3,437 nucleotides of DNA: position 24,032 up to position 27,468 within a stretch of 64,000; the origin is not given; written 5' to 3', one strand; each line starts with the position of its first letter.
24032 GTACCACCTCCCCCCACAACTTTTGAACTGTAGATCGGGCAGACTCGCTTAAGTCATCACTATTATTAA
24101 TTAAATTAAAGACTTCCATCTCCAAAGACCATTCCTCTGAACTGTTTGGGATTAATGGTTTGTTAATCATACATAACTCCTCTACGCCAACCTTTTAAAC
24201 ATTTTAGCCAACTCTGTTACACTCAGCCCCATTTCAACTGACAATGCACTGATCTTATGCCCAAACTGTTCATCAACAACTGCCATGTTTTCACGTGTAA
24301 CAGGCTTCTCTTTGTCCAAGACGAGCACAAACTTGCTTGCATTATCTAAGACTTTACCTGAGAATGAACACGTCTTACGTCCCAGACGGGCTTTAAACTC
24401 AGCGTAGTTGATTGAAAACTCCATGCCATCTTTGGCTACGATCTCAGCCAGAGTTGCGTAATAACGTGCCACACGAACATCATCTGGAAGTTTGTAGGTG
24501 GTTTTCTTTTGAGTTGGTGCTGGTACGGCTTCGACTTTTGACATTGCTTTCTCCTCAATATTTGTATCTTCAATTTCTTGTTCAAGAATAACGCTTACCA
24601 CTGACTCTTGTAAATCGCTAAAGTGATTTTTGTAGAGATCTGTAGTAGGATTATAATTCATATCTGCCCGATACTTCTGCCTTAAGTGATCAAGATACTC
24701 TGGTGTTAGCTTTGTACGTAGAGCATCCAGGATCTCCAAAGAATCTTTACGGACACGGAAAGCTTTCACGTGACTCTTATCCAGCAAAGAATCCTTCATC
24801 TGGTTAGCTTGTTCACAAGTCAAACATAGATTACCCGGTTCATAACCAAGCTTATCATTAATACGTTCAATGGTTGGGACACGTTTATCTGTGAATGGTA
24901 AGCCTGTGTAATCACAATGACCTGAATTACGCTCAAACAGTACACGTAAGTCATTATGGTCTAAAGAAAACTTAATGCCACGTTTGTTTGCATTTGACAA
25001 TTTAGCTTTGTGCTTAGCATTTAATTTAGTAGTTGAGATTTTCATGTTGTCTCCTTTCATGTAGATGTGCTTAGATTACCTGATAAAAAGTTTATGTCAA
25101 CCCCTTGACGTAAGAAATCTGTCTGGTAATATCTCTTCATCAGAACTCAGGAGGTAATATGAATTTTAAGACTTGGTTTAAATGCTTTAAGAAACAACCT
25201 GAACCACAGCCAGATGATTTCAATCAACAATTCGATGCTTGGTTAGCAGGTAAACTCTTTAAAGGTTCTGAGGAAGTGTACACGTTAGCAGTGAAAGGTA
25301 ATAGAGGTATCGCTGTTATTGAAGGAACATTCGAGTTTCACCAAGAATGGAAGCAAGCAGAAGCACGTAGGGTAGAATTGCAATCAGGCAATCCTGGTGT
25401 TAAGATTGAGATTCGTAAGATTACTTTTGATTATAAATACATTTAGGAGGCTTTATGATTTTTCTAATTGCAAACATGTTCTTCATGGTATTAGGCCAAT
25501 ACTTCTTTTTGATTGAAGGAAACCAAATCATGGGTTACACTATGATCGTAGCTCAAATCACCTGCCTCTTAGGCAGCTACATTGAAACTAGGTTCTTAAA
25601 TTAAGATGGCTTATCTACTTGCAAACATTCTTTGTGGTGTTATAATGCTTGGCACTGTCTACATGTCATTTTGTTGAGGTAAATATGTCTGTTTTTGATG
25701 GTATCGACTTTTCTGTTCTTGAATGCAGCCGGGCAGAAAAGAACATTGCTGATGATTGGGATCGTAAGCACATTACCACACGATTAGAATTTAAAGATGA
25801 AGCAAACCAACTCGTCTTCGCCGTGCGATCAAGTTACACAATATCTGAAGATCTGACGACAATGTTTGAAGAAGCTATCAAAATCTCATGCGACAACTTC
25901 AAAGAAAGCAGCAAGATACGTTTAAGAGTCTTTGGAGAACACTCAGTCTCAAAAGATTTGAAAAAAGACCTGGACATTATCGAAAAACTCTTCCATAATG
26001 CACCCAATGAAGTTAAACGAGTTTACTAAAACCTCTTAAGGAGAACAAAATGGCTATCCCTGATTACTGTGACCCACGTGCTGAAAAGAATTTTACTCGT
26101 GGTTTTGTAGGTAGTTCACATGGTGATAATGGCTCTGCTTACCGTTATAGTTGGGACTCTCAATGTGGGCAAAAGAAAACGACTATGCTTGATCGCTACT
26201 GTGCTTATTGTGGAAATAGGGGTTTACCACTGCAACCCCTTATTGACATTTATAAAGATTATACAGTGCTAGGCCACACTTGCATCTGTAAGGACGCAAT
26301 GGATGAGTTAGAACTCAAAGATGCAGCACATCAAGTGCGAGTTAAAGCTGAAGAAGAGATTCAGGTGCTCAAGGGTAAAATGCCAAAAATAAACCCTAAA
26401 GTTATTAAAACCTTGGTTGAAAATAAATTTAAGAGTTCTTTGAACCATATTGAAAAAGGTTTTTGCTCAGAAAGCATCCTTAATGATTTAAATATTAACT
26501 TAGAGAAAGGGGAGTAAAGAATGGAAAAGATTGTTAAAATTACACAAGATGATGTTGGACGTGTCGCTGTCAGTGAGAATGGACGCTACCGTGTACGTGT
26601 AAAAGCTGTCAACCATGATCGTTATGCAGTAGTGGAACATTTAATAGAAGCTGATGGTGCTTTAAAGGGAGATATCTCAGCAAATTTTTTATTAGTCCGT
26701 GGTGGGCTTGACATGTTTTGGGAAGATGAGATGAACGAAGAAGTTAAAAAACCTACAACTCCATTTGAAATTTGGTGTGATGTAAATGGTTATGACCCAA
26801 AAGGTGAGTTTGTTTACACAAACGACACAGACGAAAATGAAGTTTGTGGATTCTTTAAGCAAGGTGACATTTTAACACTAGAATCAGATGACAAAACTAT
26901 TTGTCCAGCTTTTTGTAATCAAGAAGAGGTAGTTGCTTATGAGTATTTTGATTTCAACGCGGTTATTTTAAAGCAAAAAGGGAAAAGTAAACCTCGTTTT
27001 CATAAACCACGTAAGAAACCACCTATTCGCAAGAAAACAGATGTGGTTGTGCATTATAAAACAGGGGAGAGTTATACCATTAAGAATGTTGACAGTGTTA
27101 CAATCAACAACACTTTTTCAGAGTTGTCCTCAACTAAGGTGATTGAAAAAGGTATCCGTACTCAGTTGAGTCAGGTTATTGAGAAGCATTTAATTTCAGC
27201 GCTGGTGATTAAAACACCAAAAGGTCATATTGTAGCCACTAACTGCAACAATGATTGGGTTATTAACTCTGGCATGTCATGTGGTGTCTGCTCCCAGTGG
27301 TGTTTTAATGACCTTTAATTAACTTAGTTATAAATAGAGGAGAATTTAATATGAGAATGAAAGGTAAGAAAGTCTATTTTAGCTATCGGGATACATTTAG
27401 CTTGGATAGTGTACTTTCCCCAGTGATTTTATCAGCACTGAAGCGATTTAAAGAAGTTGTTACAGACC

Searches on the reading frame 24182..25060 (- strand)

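Call 87: search_protein_families(library=phrogs, proteins=[window:24182-25060:-], max_evalue=0.00001)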
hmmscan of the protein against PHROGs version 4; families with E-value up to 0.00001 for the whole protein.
window:24182-25060:- (292 aa): 5 families
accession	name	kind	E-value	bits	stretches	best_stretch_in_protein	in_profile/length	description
phrog_3118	-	DNA, RNA and nucleotide metabolism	3.6e-50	172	1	12-291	13-286/287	HNH endonuclease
phrog_4592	-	moron, auxiliary metabolic gene and host takeover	2.4e-19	70.8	1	14-95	61-139/170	decoy of host sigma70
phrog_3322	-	DNA, RNA and nucleotide metabolism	3.3e-17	63.8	1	13-92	52-136/162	endonuclease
phrog_1400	-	moron, auxiliary metabolic gene and host takeover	7.1e-13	50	1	8-150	4-152/251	Srd anti-sigma factor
phrog_1035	-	DNA, RNA and nucleotide metabolism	1.6e-09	39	1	16-100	128-221/271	endonuclease VII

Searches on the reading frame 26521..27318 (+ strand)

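Call 87: search_protein_families(library=phrogs, proteins=[window:26521-27318:+], max_evalue=0.00001)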
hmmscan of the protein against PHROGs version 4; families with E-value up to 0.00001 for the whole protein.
window:26521-27318:+ (265 aa): 1 family
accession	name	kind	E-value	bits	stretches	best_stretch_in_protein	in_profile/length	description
phrog_15930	-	DNA, RNA and nucleotide metabolism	3.4e-18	67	1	147-236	196-285/316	ribonucleotide reductase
